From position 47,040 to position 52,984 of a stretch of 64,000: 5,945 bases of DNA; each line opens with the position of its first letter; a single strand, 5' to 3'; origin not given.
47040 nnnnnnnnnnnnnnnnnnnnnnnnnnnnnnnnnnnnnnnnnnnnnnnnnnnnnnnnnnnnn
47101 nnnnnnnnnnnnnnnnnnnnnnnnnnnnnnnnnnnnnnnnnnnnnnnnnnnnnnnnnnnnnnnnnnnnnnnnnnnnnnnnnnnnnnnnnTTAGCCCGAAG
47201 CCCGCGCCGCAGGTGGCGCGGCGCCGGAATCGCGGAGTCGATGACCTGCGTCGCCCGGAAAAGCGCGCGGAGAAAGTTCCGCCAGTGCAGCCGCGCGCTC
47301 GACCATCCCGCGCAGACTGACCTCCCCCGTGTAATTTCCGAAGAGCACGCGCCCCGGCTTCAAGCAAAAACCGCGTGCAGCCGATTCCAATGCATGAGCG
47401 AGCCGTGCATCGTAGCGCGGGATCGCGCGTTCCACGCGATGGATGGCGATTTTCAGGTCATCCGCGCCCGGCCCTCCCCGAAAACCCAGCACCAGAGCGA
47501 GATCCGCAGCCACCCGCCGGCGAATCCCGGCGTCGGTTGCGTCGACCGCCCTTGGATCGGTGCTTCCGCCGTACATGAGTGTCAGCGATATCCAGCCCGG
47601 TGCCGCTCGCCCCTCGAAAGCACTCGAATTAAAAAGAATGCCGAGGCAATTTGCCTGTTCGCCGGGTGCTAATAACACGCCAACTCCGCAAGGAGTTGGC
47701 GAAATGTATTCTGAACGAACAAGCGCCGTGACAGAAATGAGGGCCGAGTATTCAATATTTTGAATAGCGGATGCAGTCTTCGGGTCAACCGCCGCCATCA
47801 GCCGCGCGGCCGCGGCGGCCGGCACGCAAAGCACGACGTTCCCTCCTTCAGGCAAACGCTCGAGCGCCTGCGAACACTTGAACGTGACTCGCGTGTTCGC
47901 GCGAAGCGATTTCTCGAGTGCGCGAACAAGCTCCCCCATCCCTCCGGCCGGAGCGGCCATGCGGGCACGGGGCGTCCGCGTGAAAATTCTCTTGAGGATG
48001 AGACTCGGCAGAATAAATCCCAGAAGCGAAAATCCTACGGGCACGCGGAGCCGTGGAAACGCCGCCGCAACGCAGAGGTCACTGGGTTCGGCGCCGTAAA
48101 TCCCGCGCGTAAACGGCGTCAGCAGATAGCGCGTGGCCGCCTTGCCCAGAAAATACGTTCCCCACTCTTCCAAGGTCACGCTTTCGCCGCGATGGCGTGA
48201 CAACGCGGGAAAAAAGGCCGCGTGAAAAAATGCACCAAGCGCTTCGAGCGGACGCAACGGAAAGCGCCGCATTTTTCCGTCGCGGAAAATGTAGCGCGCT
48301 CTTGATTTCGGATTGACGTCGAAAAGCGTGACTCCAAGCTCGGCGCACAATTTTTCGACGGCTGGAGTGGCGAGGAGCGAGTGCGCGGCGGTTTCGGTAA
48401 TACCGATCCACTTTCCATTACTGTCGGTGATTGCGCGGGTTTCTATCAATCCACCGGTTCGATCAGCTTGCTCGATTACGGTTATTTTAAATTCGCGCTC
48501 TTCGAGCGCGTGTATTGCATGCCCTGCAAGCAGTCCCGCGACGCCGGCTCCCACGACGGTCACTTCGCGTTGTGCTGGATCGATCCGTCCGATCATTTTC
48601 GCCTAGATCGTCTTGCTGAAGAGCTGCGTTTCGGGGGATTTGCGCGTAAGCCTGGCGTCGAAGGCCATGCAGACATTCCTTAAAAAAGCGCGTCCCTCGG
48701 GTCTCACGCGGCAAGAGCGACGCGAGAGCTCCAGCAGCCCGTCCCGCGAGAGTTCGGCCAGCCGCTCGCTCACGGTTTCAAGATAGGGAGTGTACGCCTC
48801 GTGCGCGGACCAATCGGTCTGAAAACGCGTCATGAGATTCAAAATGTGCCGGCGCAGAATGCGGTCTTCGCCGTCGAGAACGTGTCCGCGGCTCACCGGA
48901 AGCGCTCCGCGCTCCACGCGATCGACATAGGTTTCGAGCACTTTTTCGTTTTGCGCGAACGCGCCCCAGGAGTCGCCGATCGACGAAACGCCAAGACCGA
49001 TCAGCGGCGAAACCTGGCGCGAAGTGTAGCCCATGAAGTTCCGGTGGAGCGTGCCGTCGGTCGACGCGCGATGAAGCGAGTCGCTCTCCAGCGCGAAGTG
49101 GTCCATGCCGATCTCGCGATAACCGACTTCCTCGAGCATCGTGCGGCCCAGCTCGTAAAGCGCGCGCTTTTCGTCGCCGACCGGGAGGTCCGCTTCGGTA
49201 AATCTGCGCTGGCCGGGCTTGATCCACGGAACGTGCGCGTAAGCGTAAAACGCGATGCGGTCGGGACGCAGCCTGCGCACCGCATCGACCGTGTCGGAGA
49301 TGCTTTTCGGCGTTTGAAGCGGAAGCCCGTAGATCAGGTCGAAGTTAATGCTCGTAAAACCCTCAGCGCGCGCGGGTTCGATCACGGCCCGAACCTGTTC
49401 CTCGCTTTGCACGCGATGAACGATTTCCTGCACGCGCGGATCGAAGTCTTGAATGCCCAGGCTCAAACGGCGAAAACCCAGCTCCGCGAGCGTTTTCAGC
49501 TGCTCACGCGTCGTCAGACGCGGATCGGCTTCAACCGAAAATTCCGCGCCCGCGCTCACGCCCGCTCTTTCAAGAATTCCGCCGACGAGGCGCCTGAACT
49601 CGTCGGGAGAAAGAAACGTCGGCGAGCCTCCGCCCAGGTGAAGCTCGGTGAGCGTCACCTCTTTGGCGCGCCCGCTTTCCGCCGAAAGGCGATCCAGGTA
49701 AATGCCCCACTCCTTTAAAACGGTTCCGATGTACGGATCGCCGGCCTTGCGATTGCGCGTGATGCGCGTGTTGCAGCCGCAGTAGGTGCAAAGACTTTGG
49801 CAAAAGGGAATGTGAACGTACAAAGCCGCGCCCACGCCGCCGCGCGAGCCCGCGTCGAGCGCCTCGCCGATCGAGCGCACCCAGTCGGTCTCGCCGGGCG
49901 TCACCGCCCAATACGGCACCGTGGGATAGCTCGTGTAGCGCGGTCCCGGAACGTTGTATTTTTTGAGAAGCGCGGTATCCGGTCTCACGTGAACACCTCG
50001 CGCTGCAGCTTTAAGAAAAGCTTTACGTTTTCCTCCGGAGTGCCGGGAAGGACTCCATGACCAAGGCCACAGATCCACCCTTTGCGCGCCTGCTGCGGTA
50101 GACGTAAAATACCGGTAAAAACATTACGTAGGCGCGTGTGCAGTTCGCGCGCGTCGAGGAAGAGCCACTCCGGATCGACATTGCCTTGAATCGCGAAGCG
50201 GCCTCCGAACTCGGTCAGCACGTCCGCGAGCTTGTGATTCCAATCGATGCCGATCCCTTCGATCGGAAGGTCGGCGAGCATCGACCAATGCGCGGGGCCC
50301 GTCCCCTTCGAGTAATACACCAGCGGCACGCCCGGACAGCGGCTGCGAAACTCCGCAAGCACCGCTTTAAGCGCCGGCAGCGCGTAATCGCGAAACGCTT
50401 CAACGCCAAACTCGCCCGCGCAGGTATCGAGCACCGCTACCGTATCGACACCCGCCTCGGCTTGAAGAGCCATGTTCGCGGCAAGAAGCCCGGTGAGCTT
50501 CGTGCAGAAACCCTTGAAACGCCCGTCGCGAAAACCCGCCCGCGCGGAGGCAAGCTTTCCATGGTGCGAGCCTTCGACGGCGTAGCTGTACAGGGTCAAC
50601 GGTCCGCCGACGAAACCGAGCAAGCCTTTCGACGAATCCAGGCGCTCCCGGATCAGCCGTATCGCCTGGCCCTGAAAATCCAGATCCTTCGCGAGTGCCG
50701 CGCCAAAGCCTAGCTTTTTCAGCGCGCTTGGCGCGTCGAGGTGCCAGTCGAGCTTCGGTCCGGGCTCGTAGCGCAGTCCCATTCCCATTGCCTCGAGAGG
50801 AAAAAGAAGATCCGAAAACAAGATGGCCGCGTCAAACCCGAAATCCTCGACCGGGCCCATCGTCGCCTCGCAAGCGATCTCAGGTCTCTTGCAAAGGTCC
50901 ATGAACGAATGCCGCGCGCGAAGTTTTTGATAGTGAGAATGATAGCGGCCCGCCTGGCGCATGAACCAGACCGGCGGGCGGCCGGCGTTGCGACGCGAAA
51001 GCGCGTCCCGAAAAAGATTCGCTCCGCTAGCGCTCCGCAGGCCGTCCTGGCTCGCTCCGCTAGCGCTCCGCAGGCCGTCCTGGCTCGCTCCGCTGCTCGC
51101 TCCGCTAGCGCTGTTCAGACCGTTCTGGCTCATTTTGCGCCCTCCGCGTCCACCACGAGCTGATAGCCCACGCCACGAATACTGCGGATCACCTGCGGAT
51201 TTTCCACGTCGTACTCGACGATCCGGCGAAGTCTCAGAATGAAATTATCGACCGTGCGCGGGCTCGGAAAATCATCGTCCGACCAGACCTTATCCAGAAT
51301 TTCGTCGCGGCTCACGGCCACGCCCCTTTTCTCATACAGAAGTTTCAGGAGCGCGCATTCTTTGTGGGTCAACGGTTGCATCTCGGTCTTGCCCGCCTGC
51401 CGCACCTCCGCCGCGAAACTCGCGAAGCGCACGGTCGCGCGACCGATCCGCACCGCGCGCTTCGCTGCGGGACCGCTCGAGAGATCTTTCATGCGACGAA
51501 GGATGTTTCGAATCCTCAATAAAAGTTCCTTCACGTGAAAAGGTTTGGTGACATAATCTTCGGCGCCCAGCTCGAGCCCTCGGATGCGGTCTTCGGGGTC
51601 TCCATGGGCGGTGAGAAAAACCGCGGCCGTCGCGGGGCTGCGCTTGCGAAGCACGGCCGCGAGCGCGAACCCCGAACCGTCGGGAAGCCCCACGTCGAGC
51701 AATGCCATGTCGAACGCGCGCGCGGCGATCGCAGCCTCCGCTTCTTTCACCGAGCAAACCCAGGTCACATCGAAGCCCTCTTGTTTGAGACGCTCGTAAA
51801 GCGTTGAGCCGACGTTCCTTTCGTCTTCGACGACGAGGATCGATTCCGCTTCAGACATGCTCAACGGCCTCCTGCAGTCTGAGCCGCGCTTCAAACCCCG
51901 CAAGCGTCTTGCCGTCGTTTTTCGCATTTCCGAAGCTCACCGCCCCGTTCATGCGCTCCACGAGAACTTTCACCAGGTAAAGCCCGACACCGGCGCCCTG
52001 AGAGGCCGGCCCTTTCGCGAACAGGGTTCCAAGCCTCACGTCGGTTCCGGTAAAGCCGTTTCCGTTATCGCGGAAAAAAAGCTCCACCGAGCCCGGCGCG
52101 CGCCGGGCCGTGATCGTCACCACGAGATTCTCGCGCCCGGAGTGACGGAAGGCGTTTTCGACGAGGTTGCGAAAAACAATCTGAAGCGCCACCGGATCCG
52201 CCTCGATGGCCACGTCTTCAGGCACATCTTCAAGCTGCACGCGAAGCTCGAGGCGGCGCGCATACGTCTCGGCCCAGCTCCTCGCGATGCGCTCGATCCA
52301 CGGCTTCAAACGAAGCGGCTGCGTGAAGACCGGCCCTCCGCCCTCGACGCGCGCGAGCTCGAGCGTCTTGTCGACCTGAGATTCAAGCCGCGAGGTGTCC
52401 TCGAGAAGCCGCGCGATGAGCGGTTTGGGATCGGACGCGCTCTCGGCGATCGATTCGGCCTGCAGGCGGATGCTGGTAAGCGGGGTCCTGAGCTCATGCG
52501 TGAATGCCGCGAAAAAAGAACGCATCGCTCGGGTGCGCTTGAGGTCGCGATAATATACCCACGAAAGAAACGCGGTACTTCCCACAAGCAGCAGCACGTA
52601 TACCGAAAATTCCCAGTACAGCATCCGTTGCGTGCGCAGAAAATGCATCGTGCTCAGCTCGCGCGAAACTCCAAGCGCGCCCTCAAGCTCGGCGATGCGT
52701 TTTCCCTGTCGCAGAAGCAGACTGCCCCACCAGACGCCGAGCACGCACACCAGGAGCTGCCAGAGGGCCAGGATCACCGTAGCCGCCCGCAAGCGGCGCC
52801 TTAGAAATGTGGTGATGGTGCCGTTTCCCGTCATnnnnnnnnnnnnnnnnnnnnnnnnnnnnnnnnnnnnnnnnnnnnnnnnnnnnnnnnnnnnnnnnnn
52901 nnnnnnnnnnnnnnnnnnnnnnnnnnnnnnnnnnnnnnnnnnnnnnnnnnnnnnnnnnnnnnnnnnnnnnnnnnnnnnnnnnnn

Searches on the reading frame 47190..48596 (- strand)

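Call 51: search_protein_families(library=pfam, proteins=[window:47190-48596:-], max_evalue=0.001)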
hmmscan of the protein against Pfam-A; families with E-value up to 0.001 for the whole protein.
window:47190-48596:- (468 aa): 2 families
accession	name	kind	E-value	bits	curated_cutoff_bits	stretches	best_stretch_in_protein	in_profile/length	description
PF01593.30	Amino_oxidase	-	4.4e-13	49.8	19.8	1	31-393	10-386/443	Flavin containing amine oxidoreductase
PF13450.12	NAD_binding_8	-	1e-08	35.7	21.9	1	14-87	1-68/68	NAD(P)-binding Rossmann-like domain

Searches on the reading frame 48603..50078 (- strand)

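Call 51: search_protein_families(library=pfam, proteins=[window:48603-50078:-], max_evalue=0.001)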
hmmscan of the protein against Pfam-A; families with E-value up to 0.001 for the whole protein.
window:48603-50078:- (491 aa): 2 families
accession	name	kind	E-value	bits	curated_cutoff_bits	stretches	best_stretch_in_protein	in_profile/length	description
PF04055.27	Radical_SAM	-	6.7e-21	75.6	29.5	1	87-265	1-164/166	Radical SAM superfamily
PF06969.22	HemN_C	-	0.00022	21.7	24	1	401-465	1-67/67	HemN C-terminal domain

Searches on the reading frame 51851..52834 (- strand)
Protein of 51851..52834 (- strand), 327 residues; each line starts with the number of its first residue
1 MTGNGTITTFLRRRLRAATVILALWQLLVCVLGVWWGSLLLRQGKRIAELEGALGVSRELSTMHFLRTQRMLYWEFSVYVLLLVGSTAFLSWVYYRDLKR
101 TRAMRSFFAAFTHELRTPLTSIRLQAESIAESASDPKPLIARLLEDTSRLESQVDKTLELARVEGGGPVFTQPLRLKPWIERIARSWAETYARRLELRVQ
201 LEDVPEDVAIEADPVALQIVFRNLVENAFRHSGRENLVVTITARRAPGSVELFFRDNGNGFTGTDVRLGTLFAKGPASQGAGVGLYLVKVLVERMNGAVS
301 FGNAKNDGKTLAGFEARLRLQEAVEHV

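Call 51: search_protein_families(library=pfam, proteins=[window:51851-52834:-], max_evalue=0.001)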
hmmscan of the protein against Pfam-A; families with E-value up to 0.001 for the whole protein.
window:51851-52834:- (327 aa): 3 families
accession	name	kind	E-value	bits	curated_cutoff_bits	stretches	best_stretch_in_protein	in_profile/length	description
PF02518.31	HATPase_c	-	1.5e-15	58.1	26.4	1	213-320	2-109/111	Histidine kinase-, DNA gyrase B-, and HSP90-like ATPase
PF00512.31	HisKA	-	6.1e-14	52.3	26.9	1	104-166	2-66/66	His Kinase A (phospho-acceptor) domain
PF13581.12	HATPase_c_2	-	8e-05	23.1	27.4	1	196-295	23-112/127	Histidine kinase-like ATPase domain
